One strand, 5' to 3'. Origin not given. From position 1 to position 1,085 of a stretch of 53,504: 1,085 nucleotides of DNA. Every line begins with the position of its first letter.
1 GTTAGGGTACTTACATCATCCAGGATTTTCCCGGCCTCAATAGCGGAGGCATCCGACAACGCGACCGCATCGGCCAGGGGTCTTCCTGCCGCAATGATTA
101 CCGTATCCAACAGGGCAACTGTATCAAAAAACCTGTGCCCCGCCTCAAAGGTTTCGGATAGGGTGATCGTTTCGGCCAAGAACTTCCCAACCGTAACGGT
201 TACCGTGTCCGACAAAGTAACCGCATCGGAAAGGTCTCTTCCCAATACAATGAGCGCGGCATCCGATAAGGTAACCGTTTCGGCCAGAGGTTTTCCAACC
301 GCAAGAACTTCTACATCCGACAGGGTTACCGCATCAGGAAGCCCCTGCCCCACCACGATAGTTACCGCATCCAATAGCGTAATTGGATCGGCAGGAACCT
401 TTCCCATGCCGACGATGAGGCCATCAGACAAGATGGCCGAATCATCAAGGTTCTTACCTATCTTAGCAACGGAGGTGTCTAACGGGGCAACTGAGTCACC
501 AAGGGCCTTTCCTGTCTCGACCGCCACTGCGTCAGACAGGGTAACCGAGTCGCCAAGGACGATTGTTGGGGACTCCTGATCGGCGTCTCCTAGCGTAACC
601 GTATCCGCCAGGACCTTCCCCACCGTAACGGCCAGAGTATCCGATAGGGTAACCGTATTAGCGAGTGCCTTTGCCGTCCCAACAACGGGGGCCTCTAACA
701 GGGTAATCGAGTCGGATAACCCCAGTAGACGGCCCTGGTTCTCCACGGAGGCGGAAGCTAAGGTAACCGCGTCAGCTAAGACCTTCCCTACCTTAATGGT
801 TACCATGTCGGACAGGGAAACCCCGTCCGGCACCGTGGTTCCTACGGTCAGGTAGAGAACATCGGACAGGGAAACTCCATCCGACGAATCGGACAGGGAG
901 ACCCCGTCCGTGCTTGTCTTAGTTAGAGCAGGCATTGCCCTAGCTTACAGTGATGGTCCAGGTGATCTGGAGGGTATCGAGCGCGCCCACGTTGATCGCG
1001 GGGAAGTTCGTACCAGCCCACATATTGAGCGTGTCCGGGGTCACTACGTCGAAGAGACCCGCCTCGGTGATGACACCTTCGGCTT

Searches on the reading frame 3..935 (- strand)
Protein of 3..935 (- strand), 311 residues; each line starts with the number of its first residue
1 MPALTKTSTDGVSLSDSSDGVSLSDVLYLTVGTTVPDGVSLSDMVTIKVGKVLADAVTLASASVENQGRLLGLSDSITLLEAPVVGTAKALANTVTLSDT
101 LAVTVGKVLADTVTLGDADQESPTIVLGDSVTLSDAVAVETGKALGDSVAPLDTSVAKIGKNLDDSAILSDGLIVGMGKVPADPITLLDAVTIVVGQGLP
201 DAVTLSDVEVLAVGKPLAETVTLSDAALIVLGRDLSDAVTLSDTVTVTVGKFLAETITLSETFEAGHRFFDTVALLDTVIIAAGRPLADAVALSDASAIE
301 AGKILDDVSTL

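Call 59: search_protein_families(library=phrogs, proteins=[window:3-935:-], max_evalue=0.00001)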
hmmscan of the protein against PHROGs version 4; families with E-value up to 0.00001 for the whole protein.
window:3-935:- (311 aa): 1 family
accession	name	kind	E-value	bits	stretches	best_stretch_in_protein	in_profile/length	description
phrog_12240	-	unknown function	4e-13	50.6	1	77-228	12-167/387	-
